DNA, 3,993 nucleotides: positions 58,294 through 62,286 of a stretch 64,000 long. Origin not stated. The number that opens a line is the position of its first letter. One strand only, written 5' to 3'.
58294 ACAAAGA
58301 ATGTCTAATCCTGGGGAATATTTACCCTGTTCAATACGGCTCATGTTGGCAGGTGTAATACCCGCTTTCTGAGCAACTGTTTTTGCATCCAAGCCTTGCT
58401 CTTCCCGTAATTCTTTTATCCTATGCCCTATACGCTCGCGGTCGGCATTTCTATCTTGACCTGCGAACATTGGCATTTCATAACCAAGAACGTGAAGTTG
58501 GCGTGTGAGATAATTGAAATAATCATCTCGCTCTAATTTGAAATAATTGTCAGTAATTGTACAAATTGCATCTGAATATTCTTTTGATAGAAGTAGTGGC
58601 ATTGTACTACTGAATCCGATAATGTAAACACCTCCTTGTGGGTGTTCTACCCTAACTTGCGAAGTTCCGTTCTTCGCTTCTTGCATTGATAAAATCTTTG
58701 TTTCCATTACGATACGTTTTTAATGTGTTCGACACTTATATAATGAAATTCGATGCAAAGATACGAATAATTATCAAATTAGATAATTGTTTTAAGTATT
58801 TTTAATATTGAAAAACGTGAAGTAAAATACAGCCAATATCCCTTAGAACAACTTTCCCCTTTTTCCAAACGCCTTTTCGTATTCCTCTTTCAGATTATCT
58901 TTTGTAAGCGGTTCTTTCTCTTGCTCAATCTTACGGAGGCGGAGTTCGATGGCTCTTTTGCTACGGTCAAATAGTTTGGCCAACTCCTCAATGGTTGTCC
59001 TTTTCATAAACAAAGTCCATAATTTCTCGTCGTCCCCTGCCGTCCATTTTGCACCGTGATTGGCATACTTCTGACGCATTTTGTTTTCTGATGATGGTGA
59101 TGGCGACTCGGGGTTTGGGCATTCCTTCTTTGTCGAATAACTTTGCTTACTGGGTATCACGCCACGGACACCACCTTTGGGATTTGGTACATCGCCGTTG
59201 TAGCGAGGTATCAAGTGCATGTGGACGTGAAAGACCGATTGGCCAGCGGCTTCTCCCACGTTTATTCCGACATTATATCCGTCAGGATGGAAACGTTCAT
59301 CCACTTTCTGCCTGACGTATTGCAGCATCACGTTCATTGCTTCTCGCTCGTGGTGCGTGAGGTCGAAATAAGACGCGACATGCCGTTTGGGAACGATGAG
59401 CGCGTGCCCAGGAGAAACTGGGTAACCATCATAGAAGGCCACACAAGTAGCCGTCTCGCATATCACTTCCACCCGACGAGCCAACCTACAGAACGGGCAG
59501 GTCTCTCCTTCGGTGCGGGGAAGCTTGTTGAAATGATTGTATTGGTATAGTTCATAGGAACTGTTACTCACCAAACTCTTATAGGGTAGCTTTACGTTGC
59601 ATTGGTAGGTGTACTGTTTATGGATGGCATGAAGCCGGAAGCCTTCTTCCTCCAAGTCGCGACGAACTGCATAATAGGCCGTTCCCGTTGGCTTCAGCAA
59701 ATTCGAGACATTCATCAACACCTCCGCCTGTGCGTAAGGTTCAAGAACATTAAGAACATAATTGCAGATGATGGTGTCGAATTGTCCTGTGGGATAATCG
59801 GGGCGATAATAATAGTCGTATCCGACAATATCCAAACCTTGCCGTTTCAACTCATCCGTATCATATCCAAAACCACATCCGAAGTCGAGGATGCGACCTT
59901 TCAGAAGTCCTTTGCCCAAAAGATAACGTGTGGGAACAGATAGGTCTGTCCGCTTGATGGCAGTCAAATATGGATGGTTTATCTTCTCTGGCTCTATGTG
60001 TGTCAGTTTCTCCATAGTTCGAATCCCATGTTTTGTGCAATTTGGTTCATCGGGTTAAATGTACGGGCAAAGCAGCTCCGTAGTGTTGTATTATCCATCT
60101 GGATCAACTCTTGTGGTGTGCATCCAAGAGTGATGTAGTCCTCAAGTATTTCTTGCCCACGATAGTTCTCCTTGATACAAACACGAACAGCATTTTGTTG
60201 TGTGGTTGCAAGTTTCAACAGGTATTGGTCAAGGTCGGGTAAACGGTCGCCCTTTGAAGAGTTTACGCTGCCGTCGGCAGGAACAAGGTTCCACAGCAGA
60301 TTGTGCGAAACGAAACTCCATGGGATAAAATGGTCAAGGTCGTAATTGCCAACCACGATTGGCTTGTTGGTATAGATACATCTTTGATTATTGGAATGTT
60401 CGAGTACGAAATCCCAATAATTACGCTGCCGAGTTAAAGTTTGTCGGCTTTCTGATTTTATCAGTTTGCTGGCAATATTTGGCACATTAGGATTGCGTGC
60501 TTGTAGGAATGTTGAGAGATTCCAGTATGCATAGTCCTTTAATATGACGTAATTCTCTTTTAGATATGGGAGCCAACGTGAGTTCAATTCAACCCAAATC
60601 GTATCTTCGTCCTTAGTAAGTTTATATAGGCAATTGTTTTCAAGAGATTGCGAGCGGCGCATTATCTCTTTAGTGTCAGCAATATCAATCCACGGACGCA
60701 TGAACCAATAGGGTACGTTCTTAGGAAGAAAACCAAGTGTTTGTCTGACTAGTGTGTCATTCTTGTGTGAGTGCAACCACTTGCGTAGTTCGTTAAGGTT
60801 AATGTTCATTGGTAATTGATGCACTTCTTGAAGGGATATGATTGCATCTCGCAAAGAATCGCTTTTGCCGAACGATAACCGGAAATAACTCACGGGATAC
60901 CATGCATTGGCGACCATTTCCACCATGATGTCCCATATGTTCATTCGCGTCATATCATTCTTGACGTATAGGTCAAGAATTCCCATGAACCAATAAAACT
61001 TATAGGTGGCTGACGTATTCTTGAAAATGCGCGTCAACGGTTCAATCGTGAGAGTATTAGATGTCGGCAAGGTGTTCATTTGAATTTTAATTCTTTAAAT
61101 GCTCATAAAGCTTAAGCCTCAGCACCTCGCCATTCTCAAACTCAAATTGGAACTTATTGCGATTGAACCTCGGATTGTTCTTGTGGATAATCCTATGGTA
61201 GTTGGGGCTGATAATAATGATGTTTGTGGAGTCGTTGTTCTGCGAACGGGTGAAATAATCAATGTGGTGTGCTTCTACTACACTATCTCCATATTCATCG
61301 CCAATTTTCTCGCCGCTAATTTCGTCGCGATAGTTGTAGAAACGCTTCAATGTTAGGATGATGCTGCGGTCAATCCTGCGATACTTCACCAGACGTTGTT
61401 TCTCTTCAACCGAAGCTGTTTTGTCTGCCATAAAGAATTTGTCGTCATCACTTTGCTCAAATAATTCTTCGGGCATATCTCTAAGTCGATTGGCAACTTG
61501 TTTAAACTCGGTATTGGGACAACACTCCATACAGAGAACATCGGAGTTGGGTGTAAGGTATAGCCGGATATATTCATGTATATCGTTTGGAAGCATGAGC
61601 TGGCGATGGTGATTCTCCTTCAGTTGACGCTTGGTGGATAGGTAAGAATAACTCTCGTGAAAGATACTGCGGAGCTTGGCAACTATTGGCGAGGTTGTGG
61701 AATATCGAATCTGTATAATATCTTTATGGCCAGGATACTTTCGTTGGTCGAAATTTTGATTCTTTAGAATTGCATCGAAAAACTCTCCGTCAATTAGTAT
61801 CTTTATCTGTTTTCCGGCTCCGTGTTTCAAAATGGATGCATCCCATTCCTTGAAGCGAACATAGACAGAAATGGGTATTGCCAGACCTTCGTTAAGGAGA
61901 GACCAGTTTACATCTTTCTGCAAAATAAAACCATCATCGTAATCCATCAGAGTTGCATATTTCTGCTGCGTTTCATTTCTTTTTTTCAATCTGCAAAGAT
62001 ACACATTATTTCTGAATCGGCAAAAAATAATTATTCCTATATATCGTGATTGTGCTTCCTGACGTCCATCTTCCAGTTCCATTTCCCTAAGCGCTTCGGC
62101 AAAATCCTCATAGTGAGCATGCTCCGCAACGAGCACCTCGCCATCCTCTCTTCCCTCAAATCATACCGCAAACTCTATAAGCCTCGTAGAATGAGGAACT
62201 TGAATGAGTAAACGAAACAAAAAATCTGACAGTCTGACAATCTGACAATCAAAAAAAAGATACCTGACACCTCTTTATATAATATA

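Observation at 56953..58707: XRE regulator translationally coupled to a GIY-YIG nuclease built from six ~43-aa repeats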

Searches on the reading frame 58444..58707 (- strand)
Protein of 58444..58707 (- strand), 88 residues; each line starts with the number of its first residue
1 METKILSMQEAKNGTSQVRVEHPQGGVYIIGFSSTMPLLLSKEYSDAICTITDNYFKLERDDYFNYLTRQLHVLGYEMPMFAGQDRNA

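Call 66: search_solved_structures(query=A5, max_evalue=10, show_alignments=3)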
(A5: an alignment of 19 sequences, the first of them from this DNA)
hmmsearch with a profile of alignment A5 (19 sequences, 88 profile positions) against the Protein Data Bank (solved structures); distinct sequences matched with E-value up to 10: 3.
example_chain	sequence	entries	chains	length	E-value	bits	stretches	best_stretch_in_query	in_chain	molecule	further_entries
5vhs_e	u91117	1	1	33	0.73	13.1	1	53-79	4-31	26S proteasome complex subunit SEM1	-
1bhg_A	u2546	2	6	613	1.4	12.2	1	19-48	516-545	BETA-GLUCURONIDASE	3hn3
28xb_C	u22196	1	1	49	1.7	12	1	52-79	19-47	26S proteasome complex subunit SEM1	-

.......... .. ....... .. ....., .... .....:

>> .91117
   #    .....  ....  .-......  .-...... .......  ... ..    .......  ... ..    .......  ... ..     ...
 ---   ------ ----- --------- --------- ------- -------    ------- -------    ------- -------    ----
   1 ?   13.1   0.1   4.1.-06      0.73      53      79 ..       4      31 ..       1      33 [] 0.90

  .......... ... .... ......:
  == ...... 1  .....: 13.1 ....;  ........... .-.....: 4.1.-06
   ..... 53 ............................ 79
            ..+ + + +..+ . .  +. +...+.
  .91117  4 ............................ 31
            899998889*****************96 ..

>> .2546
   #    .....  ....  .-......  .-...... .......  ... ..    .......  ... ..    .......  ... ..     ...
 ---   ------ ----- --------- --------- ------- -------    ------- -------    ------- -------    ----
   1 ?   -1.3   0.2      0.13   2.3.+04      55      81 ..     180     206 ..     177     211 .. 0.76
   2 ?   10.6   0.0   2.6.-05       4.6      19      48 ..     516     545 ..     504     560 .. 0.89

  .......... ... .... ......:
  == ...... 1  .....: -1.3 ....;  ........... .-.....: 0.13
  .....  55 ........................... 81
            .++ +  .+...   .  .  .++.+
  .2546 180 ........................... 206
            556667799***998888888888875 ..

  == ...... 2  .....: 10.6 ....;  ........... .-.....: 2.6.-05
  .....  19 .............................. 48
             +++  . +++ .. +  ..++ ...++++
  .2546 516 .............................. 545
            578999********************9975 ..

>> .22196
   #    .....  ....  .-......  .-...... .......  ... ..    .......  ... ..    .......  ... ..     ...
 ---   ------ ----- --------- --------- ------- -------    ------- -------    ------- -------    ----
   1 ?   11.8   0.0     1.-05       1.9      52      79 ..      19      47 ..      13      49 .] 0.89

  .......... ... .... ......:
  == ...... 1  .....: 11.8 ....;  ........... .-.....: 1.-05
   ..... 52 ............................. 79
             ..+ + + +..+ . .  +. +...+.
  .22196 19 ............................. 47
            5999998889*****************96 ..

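Call 67: search_protein_families(library=pfam, alignment_id=A5, max_evalue=10)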
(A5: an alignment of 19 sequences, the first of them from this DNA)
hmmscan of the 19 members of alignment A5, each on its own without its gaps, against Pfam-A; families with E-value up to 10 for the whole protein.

A. member 1, seq(88 aa): 0 families

B. families by the number of members that match (of 19 scanned): 8 families
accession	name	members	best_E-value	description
PF22415.1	PSV_ORF131-like_dom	5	0.059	PSV_Hypothetical protein ORF131-like domain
PF01483.27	P_proprotein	1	0.026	Proprotein convertase P-domain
PF01248.31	Ribosomal_L7Ae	1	0.046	Ribosomal protein L7Ae/L30e/S12e/Gadd45 family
PF18419.6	ATP-grasp_6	1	0.07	ATP-grasp-like domain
PF14217.11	DUF4327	1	0.097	Domain of unknown function (DUF4327)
PF13844.12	Glyco_transf_41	1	0.11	Glycosyl transferase family 41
PF01563.21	Alpha_E3_glycop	1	0.11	Alphavirus E3 glycoprotein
PF01087.27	GalP_UDP_transf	1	0.19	Galactose-1-phosphate uridyl transferase, N-terminal domain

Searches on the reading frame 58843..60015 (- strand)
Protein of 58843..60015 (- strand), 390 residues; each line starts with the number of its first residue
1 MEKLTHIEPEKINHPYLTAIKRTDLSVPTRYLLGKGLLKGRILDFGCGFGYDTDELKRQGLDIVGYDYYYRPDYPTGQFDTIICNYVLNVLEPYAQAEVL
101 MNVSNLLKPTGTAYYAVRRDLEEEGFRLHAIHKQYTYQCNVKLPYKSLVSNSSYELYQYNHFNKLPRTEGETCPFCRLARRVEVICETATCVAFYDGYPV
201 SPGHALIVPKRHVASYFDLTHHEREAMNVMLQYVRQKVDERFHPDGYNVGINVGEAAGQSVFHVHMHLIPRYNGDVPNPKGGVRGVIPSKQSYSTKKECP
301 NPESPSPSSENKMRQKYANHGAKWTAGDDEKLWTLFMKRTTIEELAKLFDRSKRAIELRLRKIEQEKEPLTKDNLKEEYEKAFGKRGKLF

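Call 3: search_protein_families(library=pfam, proteins=[window:58843-60015:-], max_evalue=0.1)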
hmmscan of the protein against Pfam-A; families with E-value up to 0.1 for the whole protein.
window:58843-60015:- (390 aa): 11 families
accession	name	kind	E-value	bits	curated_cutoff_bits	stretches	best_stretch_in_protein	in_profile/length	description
PF01230.28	HIT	-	8.5e-27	94.1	21.5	1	183-273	7-97/98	HIT domain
PF11969.13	DcpS_C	-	1e-14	55.4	24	1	173-269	2-100/114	Scavenger mRNA decapping enzyme C-term binding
PF13489.12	Methyltransf_23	-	1.8e-12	47.7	27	1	30-118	14-119/164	Methyltransferase domain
PF08242.18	Methyltransf_12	-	2.5e-08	35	30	2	77-112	64-97/98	Methyltransferase domain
PF13649.12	Methyltransf_25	-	1.2e-07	32.7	27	2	73-111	59-97/97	Methyltransferase domain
PF08241.18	Methyltransf_11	-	1.8e-06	28.9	21.2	1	74-113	56-93/95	Methyltransferase domain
PF02744.22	GalP_UDP_tr_C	-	1.6e-05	25.1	29.2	1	178-267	25-118/165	Galactose-1-phosphate uridyl transferase, C-terminal domain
PF13847.12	Methyltransf_31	-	6e-05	23.2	27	1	76-115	72-109/145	Methyltransferase domain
PF19327.4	Ap4A_phos_N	-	0.059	13.3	23.1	0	174-270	74-159/177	Ap4A phosphorylase N-terminal domain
PF01739.24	CheR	-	0.062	13.2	27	0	75-112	133-170/195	CheR methyltransferase, SAM binding domain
PF04967.18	HTH_10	-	0.091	13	23.1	0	338-365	22-49/53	HTH DNA binding domain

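Call 4: search_protein_families(library=ncbifam, proteins=[window:58843-60015:-], max_evalue=0.1)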
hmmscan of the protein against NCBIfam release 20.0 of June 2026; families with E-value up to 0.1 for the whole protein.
window:58843-60015:- (390 aa): 17 families
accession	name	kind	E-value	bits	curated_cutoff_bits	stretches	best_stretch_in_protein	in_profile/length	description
NF052622.1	ATPAdlTfActino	equivalog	1e-17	64.2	290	1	186-276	56-147/176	ATP adenylyltransferase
TIGR04096.1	dnd_rel_methyl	subfamily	4.1e-17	62.1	150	1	17-94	6-85/478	DNA phosphorothioation-associated putative methyltransferase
NF045834.1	M_plasma_HinT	exception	1.4e-16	61.2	130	1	183-271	13-101/102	histidine triad protein HinT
NF007965.0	PRK10687.1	equivalog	1.4e-10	41.3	206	1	183-269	18-105/119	purine nucleoside phosphoramidase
NF043040.1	corrin_prot_MT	hypoth_equivalog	9e-05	22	180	1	74-112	106-144/216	corrinoid protein-associated methyltransferase CpaM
TIGR00209.1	galT_1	equivalog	0.0002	20.5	102.1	1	179-270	208-302/349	galactose-1-phosphate uridylyltransferase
NF045667.1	MTase_DVU1556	equivalog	0.00023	20.7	155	1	40-68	24-53/213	DVU_1556 family methyltransferase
NF008724.0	PRK11720.1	equivalog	0.0003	20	448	1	183-270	211-301/348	UDP-glucose--hexose-1-phosphate uridylyltransferase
NF045649.1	2X_seleno_MduS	exception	0.0038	16.3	380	0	42-68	45-71/338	methyltransferase domain-containing selenoprotein MduS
NF048019.1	IS256_Zn_var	equivalog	0.0039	16.5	150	1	327-369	36-80/304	IS256 family transposase, variant Zn-binding type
TIGR02072.1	BioC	equivalog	0.022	14.6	184.95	0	40-60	36-56/244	malonyl-ACP O-methyltransferase BioC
TIGR01983.1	UbiG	equivalog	0.022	14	102.95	0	35-68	46-79/228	bifunctional 2-polyprenyl-6-hydroxyphenol methylase/3-demethylubiquinol 3-O-methyltransferase UbiG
TIGR02021.1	BchM-ChlM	equivalog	0.043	13.2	158.9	0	33-67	48-83/218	magnesium protoporphyrin IX methyltransferase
NF007902.0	PRK10611.1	equivalog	0.043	13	435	1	76-114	221-259/287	protein-glutamate O-methyltransferase CheR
NF052632.1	undecylprod_RedH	equivalog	0.055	11.4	1350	1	309-368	405-464/880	undecylprodigiosin ligase RedH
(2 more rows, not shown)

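Call 6: search_protein_families(library=phrogs, proteins=[window:58843-60015:-], max_evalue=0.01)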
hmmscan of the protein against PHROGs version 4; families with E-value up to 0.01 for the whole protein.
window:58843-60015:- (390 aa): 7 families
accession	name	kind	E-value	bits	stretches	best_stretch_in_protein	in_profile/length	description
phrog_19494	-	unknown function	2.8e-31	109.2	1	182-287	15-120/120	-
phrog_3962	-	unknown function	9.5e-16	58.8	1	198-275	36-108/145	-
phrog_24759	-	other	9.4e-06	26.5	1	41-124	59-157/204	methyltransferase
phrog_6748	-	unknown function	8.2e-05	23.6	1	172-279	5-107/134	-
phrog_323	-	transcription regulation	0.00013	22.6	1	312-364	134-189/319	transcriptional regulator, D5-like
phrog_4752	-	other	0.00052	20.4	0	73-124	116-167/241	tRNA methyltransferase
phrog_18209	-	unknown function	0.0077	16.7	0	318-369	54-105/296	-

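Call 7: search_protein_families(library=padloc, proteins=[window:58843-60015:-], max_evalue=0.01)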
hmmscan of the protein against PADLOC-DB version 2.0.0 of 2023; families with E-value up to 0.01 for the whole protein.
window:58843-60015:- (390 aa): 4 families
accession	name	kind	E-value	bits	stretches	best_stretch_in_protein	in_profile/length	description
PDLC00441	ThsC2|ThsC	-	2.1e-12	45.1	1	170-269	11-113/148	HIT family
PDLC04134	mad2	-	3.6e-06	24.1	1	75-125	354-405/492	mads_2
PDLC04881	PDC-S05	-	0.0016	16.4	1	341-377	31-66/82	-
PDLC04884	PDC-S05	-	0.0076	14.2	0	341-370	29-57/85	-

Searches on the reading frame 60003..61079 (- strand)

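Call 3: search_protein_families(library=pfam, proteins=[window:60003-61079:-], max_evalue=0.1)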
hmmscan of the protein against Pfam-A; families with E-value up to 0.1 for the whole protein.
window:60003-61079:- (358 aa): 2 families
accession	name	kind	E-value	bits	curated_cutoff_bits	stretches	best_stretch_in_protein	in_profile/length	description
PF13395.12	HNH_4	-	1.4e-10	41.4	22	1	234-281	1-53/54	HNH endonuclease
PF13930.12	Endonuclea_NS_2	-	0.0072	17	27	1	238-315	47-123/132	DNA/RNA non-specific endonuclease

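Call 4: search_protein_families(library=ncbifam, proteins=[window:60003-61079:-], max_evalue=0.1)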
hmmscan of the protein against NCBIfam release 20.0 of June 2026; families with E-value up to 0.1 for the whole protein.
window:60003-61079:- (358 aa): 3 families
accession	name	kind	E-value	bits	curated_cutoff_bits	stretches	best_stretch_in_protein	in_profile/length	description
NF049971.1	CRISPR_Cas9d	exception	5.4e-06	25.3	375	1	213-281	528-598/986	type II CRISPR RNA-guided endonuclease Cas9d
TIGR01865.2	cas_Csn1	equivalog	2.5e-05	22.7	100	1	230-281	572-629/1070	type II CRISPR RNA-guided endonuclease Cas9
NF012013.0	PRK15469.1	equivalog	0.041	12.9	403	1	175-292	115-227/312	glyoxylate/hydroxypyruvate reductase GhrA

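Call 6: search_protein_families(library=phrogs, proteins=[window:60003-61079:-], max_evalue=0.01)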
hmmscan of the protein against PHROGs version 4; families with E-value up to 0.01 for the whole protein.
window:60003-61079:- (358 aa): 3 families
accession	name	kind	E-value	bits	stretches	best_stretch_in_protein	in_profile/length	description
phrog_1035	-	DNA, RNA and nucleotide metabolism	0.0023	18.9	1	184-283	115-217/271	endonuclease VII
phrog_2214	-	DNA, RNA and nucleotide metabolism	0.0033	17.6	1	202-297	164-255/429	HNH endonuclease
phrog_338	-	DNA, RNA and nucleotide metabolism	0.0039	17.6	1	208-283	183-266/340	HNH endonuclease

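Call 7: search_protein_families(library=padloc, proteins=[window:60003-61079:-], max_evalue=0.01)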
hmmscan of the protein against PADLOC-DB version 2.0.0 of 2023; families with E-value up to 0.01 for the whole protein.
window:60003-61079:- (358 aa): 5 families
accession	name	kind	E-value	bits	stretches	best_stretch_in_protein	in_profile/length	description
PDLC01256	Cas9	-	1.9e-06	25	1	212-284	492-567/711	"CAS-II-A,CAS-II-B,CAS-II-C; effector__SPE"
PDLC00973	Cas9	-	4.9e-06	23.3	1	224-281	597-660/830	CRISPR subtype II RNA-guided endonuclease Cas9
PDLC01460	Cas9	-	6.9e-06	22.5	1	223-284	491-555/901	"CAS-II-A,CAS-II-B,CAS-II-C; effector__SPE"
PDLC01580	Cas9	-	4.4e-05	19.7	1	201-281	791-875/1329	"CAS-II-A,CAS-II-B,CAS-II-C; effector__SPE"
PDLC04250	PDC-M01B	-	0.0015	16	1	232-300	94-169/281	-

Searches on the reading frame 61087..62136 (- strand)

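Call 3: search_protein_families(library=pfam, proteins=[window:61087-62136:-], max_evalue=0.1)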
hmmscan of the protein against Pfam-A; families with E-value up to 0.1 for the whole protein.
window:61087-62136:- (349 aa): 1 family
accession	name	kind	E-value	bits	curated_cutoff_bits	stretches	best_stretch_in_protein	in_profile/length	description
PF16040.10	APD1-4_N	-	0.051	13.7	27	0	167-203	16-50/71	E3 ubiquitin-protein ligase APD1-4, N-terminal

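Call 4: search_protein_families(library=ncbifam, proteins=[window:61087-62136:-], max_evalue=0.1)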
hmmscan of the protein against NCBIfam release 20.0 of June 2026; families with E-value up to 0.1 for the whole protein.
window:61087-62136:- (349 aa): 0 families

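Call 6: search_protein_families(library=phrogs, proteins=[window:61087-62136:-], max_evalue=0.01)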
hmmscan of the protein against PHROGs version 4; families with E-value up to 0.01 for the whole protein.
window:61087-62136:- (349 aa): 2 families
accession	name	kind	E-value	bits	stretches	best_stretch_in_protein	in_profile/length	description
phrog_15103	-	unknown function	9.7e-05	22.9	1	240-329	175-266/280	-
phrog_20585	-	unknown function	0.01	15.8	0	282-319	243-280/337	-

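Call 7: search_protein_families(library=padloc, proteins=[window:61087-62136:-], max_evalue=0.01)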
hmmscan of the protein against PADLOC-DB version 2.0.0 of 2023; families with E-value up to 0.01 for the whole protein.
window:61087-62136:- (349 aa): 0 families
